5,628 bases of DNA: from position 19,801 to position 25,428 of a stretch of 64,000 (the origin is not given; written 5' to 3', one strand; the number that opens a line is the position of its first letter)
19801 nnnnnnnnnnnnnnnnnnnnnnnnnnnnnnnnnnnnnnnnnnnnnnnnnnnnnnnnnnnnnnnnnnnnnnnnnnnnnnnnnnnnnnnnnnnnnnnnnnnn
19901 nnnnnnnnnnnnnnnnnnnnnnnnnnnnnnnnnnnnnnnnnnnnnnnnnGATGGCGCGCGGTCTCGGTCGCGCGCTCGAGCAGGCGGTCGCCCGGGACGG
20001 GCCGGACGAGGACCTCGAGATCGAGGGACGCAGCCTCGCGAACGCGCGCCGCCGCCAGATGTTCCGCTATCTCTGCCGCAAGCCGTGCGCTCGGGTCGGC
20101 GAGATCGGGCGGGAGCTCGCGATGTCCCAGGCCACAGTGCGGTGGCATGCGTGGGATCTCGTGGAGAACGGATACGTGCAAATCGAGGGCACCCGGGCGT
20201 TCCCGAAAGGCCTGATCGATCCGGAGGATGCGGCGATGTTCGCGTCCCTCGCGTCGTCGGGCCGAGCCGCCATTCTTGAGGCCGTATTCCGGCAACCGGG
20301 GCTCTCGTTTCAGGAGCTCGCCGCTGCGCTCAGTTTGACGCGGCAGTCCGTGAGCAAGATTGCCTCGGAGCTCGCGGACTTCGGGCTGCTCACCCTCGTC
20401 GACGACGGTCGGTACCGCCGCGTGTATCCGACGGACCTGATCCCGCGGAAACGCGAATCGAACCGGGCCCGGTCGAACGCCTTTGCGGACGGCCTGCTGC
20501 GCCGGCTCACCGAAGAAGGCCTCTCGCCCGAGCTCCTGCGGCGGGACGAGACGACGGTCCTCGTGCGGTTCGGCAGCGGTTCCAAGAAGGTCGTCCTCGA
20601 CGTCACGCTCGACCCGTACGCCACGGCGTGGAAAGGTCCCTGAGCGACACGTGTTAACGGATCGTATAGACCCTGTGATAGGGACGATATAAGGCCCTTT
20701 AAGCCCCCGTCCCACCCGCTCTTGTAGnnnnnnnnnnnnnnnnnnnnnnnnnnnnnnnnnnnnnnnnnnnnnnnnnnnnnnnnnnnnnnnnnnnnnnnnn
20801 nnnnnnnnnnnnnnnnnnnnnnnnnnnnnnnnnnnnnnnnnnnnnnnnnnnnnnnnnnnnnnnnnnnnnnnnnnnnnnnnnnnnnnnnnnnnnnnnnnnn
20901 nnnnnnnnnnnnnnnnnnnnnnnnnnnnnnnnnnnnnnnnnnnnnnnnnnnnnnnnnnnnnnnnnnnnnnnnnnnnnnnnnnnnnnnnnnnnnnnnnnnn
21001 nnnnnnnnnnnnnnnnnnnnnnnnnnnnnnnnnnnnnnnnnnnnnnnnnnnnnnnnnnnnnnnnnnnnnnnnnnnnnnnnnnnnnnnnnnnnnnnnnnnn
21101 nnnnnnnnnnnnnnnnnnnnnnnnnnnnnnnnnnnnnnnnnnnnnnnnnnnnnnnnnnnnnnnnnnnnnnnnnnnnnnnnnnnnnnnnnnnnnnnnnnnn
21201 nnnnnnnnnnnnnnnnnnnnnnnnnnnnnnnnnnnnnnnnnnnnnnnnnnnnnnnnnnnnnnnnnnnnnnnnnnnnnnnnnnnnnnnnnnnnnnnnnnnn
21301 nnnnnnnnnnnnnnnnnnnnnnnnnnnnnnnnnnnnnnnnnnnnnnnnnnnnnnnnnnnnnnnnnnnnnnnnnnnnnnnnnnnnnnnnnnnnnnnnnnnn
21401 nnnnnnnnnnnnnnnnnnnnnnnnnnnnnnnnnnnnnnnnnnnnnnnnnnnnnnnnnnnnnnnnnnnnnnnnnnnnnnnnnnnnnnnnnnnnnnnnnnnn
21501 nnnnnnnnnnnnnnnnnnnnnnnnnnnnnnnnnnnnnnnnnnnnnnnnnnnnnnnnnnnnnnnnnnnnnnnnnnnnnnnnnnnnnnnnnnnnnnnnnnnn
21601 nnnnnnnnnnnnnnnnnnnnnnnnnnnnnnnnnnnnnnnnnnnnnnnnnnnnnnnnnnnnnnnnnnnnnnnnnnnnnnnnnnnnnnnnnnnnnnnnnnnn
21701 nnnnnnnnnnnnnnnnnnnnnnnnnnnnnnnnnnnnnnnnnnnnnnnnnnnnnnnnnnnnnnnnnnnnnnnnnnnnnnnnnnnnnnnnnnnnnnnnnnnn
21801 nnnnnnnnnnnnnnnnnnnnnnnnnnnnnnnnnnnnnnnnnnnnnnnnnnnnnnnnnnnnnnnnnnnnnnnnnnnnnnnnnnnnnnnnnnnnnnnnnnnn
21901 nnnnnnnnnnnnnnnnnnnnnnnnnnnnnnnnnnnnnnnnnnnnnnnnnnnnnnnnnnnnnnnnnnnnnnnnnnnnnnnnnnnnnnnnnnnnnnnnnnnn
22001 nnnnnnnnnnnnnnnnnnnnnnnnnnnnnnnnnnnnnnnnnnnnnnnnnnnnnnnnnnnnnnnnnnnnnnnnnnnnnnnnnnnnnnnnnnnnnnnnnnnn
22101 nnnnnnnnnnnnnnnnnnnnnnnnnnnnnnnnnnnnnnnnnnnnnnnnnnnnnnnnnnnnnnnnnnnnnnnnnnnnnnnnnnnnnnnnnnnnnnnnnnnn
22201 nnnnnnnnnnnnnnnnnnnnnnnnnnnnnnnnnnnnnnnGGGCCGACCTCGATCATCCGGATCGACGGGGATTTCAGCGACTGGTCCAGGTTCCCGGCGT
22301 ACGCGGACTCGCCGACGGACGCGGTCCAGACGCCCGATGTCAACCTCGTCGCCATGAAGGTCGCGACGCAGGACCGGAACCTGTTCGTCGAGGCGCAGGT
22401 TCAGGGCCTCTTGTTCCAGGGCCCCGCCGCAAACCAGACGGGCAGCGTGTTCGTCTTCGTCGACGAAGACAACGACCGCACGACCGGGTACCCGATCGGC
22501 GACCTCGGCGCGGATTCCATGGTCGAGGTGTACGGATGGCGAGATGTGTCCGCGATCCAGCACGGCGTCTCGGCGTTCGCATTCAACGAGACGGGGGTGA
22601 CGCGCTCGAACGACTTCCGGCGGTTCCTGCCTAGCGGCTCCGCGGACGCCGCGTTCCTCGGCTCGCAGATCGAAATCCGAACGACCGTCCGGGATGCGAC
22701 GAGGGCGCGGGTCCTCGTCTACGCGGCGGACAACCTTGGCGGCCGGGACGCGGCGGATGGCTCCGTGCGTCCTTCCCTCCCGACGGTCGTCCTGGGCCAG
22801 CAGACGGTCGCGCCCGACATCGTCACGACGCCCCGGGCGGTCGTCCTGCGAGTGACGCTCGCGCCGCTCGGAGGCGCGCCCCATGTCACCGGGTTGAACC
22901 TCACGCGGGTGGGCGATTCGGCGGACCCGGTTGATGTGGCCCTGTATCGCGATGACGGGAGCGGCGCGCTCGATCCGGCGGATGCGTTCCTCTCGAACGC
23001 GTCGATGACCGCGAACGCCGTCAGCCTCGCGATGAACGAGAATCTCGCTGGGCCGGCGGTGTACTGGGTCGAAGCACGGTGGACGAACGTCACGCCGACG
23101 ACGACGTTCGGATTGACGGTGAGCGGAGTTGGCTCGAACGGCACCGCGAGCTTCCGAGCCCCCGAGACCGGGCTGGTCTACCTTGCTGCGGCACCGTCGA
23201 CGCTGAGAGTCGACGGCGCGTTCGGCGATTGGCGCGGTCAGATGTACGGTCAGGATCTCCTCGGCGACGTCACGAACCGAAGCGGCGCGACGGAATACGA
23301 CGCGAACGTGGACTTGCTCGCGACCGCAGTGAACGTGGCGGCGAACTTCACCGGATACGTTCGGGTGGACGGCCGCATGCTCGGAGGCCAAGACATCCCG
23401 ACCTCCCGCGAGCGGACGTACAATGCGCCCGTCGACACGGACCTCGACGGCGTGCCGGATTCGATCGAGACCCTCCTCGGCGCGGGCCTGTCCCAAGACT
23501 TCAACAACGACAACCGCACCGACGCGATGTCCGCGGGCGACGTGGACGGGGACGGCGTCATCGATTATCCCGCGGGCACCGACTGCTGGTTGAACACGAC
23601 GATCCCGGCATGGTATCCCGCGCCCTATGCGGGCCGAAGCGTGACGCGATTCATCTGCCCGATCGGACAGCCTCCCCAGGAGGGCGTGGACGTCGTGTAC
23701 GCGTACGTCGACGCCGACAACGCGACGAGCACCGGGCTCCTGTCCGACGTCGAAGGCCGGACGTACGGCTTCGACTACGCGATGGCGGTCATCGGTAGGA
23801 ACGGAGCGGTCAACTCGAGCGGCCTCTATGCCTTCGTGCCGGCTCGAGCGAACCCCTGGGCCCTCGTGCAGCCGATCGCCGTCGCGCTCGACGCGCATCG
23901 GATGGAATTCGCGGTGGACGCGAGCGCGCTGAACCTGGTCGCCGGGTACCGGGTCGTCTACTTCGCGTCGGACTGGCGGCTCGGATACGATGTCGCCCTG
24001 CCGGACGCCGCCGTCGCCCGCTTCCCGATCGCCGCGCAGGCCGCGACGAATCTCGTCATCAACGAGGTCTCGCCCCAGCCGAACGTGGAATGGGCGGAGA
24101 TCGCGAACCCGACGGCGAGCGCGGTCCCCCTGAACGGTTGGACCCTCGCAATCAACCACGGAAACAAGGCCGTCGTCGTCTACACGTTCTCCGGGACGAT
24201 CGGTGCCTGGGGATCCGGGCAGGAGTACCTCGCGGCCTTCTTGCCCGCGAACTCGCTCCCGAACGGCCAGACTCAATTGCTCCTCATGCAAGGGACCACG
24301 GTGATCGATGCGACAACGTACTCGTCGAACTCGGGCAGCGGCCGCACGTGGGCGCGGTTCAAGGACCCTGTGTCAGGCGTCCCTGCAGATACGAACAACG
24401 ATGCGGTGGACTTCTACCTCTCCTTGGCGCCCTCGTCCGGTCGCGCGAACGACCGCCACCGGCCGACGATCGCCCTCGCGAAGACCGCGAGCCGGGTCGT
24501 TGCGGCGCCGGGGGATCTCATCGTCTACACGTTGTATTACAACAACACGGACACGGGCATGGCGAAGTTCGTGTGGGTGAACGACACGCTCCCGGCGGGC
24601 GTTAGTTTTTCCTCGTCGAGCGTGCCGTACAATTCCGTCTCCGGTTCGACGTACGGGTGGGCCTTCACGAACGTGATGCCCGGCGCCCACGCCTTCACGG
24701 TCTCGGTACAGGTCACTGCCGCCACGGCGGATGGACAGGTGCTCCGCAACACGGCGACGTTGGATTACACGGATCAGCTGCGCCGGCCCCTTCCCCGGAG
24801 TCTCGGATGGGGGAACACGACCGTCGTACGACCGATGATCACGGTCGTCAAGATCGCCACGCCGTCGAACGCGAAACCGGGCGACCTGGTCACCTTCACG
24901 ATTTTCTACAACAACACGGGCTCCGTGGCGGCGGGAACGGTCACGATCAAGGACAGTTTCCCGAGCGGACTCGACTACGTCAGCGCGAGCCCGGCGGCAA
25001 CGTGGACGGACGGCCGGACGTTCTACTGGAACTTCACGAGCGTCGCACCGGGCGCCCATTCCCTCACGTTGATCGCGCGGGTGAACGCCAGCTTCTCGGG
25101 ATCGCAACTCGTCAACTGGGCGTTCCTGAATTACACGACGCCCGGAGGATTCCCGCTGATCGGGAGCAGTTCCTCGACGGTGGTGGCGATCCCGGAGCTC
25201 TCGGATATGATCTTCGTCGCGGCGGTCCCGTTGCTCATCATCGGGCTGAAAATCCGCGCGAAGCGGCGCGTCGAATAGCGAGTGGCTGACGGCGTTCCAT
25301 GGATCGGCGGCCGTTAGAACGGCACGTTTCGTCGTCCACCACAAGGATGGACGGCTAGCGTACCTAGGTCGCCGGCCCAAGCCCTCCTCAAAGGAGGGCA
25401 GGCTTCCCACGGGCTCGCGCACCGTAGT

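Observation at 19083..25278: Candidate signalling module: KaiC-like ATPase + double wHTH regulator + 1516-aa receptor-like membrane protein (HhH/Zn-ribbons/TPR inside, DUF11-like repeats outside)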

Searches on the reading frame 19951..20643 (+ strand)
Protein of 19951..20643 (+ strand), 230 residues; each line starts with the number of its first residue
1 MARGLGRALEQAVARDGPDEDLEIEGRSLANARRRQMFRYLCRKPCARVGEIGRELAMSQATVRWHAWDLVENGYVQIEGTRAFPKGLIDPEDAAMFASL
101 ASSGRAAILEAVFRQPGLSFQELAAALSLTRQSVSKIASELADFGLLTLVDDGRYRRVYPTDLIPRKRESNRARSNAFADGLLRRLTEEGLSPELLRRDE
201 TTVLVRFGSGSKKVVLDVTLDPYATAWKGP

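Call 3: search_protein_families(library=pfam, proteins=[window:19951-20643:+], max_evalue=0.01)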
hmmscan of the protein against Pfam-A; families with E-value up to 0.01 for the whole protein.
window:19951-20643:+ (230 aa): 18 families
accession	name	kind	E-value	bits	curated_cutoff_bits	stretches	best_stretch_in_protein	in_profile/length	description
PF13412.12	HTH_24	-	2.3e-10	40.3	21.9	2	107-143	7-43/48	Winged helix-turn-helix DNA-binding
PF12802.13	MarR_2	-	2.4e-10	40.9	27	1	106-157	8-60/61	MarR family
PF09339.16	HTH_IclR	-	5.6e-08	32.9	22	1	107-148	7-49/52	IclR helix-turn-helix domain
PF01022.26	HTH_5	-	8.5e-08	32.4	22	1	33-77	3-46/47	Bacterial regulatory protein, arsR family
PF25213.1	HVO_A0261_N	-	5.4e-07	29.8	35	1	100-156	8-62/86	HVO_A0261 N-terminal domain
PF01047.28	MarR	-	2.8e-06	27.6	24.6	1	106-148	6-48/59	MarR family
PF12840.13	HTH_20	-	3.8e-06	27.2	27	0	29-66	1-38/51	Helix-turn-helix domain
PF13545.12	HTH_Crp_2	-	1.2e-05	25.7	27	1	118-153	23-56/70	Crp-like helix-turn-helix domain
PF25212.1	HVO_A0114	-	1.7e-05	24.9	27.6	1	92-159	11-78/84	HVO_A0114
PF08279.18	HTH_11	-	7.7e-05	22.9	25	0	107-137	4-35/55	HTH domain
PF13404.12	HTH_AsnC-type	-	0.00015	21.9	27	0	107-135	7-35/42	AsnC-type helix-turn-helix domain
PF04545.22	Sigma70_r4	-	0.0002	21.2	24.1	0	107-138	11-41/50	Sigma-70, region 4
PF08299.17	Bac_DnaA_C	-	0.00025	21.4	31.5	0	20-63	17-62/69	Bacterial dnaA protein helix-turn-helix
PF03428.19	RP-C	-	0.0009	19.5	24.4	0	121-157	75-111/175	Replication protein C N-terminal domain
PF24266.1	HTH_HVO_0163_N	-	0.0017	18.8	31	0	104-130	3-29/70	HVO_0163, N-terminal HTH domain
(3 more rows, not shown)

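Call 9: search_protein_families(library=ncbifam, proteins=[window:19951-20643:+], max_evalue=0.01)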
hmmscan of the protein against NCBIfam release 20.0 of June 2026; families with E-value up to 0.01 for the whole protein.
window:19951-20643:+ (230 aa): 10 families
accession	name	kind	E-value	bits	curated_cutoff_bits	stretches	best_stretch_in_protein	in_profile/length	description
NF033788.1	HTH_metalloreg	subfamily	1.2e-12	47.5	55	2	94-155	2-63/77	metalloregulator ArsR/SmtB family transcription factor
NF033789.1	repress_SdpR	subfamily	6.5e-05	22.8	100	0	28-76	4-51/79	autorepressor SdpR family transcription factor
NF053606.1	Sta1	subfamily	9.6e-05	22.4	80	0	107-148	24-65/100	Sta1 family transcriptional regulator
TIGR01884.1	cas_HTH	subfamily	0.00016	21.1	60.2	0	93-164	132-202/202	CRISPR-associated CARF protein Csa3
NF047906.1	CdPbTransRegCmtR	equivalog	0.00026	20.9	150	1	99-157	17-74/104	Cd(II)/Pb(II)-sensing metalloregulatory transcriptional regulator CmtR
NF052518.1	TransRegLdrP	equivalog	0.00058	19.9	300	1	118-171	140-189/195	transcriptional regulator LdrP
TIGR00122.1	birA_repr_reg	equivalog_domain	0.0014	18.4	70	0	119-163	15-59/69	biotin operon repressor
NF041397.1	TranRegGlpR_Halo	equivalog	0.0023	17.6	300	0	30-77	3-50/253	HTH-type transcriptional regulator GlpR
TIGR02702.1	SufR_cyano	equivalog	0.0041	16.8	178.8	0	35-81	4-50/208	iron-sulfur cluster biosynthesis transcriptional regulator SufR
NF040939.2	trans_reg_lrs14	equivalog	0.008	16.2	90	0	108-148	26-67/103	Lrs14 family HTH-type transcriptional regulator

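Call 92: search_protein_families(library=padloc, proteins=[window:19951-20643:+], max_evalue=0.001)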
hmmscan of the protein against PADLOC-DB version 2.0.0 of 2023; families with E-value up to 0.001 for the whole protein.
window:19951-20643:+ (230 aa): 9 families
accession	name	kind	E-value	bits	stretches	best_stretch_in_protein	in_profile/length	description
PDLC01438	Csa3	-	8.3e-12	43.7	2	94-195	139-222/305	"CAS-I,CAS-II,CAS-III,CAS-IV,CAS-V,CAS-VI; associated_signaling"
PDLC01850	CARF3--CARF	-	1.1e-10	39.8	1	92-162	134-202/209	-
PDLC01720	Csa3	-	2.3e-10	39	1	91-163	13-88/118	Csa3_1_CAS-I-II-III-IV-V-VI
PDLC03963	SoFic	-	6.4e-08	30.4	1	102-159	292-349/361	-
PDLC01044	Csa3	-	9.1e-07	26.9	0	98-158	131-184/194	Type I-A associated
PDLC01434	CasR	-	2.9e-06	25.3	0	96-164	124-186/191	"CAS-I,CAS-II,CAS-III,CAS-IV,CAS-V,CAS-VI; associated_signaling"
PDLC01866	CARF3--CARF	-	3e-06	25.3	0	108-162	144-198/207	-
PDLC01852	CARF3--CARF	-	5.5e-06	24.4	0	103-162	143-202/208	-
PDLC01268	CasR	-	0.00019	19.4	0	102-163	123-179/179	"CAS-I,CAS-II,CAS-III,CAS-IV,CAS-V,CAS-VI; associated_signaling"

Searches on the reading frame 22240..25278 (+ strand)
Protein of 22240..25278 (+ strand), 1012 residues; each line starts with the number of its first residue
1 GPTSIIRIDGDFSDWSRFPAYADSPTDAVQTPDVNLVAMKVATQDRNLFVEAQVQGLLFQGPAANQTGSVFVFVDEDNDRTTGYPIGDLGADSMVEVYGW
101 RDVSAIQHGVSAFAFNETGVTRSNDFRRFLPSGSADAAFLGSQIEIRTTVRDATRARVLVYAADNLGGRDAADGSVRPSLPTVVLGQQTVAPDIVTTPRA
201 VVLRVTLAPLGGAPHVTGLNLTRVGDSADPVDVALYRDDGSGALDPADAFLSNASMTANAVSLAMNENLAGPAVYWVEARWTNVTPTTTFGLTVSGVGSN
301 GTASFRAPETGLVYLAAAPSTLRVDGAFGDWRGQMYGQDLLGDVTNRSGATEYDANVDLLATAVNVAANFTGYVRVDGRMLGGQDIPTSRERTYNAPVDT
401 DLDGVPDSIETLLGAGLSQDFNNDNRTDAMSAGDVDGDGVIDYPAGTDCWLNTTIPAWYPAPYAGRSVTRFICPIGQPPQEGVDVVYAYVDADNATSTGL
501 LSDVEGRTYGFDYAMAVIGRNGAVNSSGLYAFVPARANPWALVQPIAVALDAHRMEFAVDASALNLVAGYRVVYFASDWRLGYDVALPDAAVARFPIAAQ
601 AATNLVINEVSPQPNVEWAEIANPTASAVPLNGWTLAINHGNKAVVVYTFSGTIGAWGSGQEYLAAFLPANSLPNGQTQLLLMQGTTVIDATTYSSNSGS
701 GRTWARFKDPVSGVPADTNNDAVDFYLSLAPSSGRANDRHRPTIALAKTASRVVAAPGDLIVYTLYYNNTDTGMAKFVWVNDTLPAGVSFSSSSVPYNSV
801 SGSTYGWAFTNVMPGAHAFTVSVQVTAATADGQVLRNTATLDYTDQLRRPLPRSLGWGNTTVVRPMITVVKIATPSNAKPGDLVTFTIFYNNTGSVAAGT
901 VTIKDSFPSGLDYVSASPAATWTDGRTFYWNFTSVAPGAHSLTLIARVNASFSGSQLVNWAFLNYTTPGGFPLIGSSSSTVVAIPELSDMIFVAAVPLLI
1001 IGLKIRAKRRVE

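Call 30: search_solved_structures(query=window:22240-25278:+, max_evalue=1, show_alignments=0)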
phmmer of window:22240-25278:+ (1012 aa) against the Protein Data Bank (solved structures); distinct sequences matched with E-value up to 1: 1.
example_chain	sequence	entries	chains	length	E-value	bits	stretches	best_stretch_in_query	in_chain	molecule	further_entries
9ifr_A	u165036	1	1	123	0.0014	19.7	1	864-947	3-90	OmpA-like domain-containing protein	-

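Call 62: predict_structure(alignment_id=A2)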
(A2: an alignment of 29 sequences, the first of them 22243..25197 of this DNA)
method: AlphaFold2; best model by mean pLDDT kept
length: 985 residues; sequences in the alignment: 29
mean_pLDDT: 84.5   pTM: 0.57
mean pLDDT of the five models: 84.5, 81.9, 81.8, 78.8, 78.0
residues with pLDDT >= 90: 433; 70-90: 433; 50-70: 89; < 50: 30
segments of 3 or more residues with pLDDT < 50: 346-350, 389-396, 588-600
pLDDT, mean of each block of 10 residues (from residue 1): 77 89 67 89 91 86 73 91 88 89 76 78 76 91 93 91 79 88 92 83 92 93 93 91 84 93 93 94 90 93 88 87 89 58 51 73 84 88 64 45 78 80 83 84 80 86 83 68 88 84 80 90 90 81 94 92 78 81 66 31 82 75 89 87 88 88 87 80 88 77 78 67 76 64 91 93 90 88 95 93 94 85 93 96 87 94 94 93 96 94 93 94 92 94 94 90 92 92 84
secondary structure, 60 per line:
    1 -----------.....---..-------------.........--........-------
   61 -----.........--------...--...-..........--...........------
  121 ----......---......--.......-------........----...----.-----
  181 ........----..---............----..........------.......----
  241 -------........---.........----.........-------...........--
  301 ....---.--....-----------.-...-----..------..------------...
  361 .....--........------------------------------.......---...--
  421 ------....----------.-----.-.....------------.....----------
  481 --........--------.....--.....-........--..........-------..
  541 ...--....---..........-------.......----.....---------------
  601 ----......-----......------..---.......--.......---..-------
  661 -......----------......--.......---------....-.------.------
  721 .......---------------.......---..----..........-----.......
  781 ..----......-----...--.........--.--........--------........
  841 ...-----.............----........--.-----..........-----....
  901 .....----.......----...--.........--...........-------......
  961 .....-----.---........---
elements in order (helices of 4 or more, strands of 3 or more residues): H12-16 E35-43 E46-53 E66-74 E83-85 E88-90 E92-101 E104-114 E128-130 E134-139 E142-148 E156-163 E168-170 E181-188 E198-209 E214-223 E230-236 E248-255 E259-267 E272-280 E288-298 E301-304 E311-314 E358-365 E368-375 H406-412 H427-430 E449-453 E466-470 E483-490 E499-503 E506-510 E512-519 E522-531 E539-543 E546-549 E553-559 E570-576 E581-585 E605-610 E616-621 E633-639 E642-648 E662-667 E678-683 E686-692 E702-705 E724-727 E743-749 E759-768 E774-782 E787-792 E798-800 E803-811 E817-824 E833-843 E849-861 E866-873 E882-891 E897-905 E910-916 E921-923 E926-934 E937-947 E955-965 E975-982

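Call 65: fold_search(model_id=the predicted structure, library=pdb)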
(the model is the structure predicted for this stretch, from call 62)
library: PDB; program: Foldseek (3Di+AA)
matches with E <= 10: 1945; with E <= 0.001: 666
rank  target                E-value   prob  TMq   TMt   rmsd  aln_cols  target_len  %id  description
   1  9fx3_A                3.1e-15  1.00  0.11  0.09  35.8      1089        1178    9  Structure of active human CD109 (released 2025-03-19)
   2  8t2v_A                1.5e-14  1.00  0.13  0.14  24.7      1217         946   10  Cryo-EM Structures of Full-length Integrin alphaIIbbeta3 in Native Lipids (released 2023-07-26)
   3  6avu_A                2.0e-14  1.00  0.14  0.14  37.1      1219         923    8  Human alpha-V beta-3 Integrin (open conformation) in complex with the therapeutic antibody LM609 (released 2017-11-01)
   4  9e8a_A                2.4e-14  1.00  0.14  0.15  23.1      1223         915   10  Integrin aIIbb3 bent conformation from human platelet membrane crude preparation (released 2025-10-15)
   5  7q61_A                3.8e-14  1.00  0.10  0.09  31.2      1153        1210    9  Structure of TEV conjugated A2ML1 (A2ML1-TC) (released 2022-04-20)
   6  6avr_A                4.2e-14  1.00  0.15  0.15  27.9      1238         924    9  Human alpha-V beta-3 Integrin (intermediate conformation) in complex with the therapeutic antibody LM609 (released 2017-11-01)
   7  8xez_A                4.5e-14  1.00  0.15  0.16  37.4      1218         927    8  Cryo-EM structure of integrin ITGAV/ITGB3 complex, conformation 5 (released 2024-12-18)
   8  7q62_B                4.5e-14  1.00  0.10  0.12  33.9      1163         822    8  Structure of TEV cleaved A2ML1 dimer (A2ML1-TT dimer) (released 2022-04-20)
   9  4g1e_A                5.5e-14  1.00  0.14  0.14  25.2      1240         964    8  Crystal structure of integrin alpha V beta 3 with coil-coiled tag. (released 2012-12-12)
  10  6avq_A                7.4e-14  1.00  0.14  0.15  24.9      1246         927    9  The Therapeutic Antibody LM609 Selectively Inhibits Ligand Binding to Human alpha-V beta-3 Integrin via Steric Hindran (released 2017-11-01)
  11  8xen_A                9.1e-14  1.00  0.14  0.14  47.8      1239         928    9  Cryo-EM structure of integrin ITGAV/ITGB3 complex, conformation 4 (released 2024-12-18)
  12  3ije_A                1.1e-13  1.00  0.14  0.15  24.7      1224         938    8  Crystal structure of the complete integrin alhaVbeta3 ectodomain plus an Alpha/beta transmembrane fragment (released 2009-09-29)
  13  4mmx_A                1.8e-13  1.00  0.14  0.14  25.3      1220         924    9  Integrin AlphaVBeta3 ectodomain bound to the tenth domain of Fibronectin (released 2014-03-26)
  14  9fx2                  2.0e-13  1.00  0.11  0.10  35.4      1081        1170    8  Structure of methylamine activated CD109 (released 2025-03-19)
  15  4g1m_A                2.3e-13  1.00  0.14  0.14  25.5      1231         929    8  Re-refinement of alpha V beta 3 structure (released 2012-12-12)
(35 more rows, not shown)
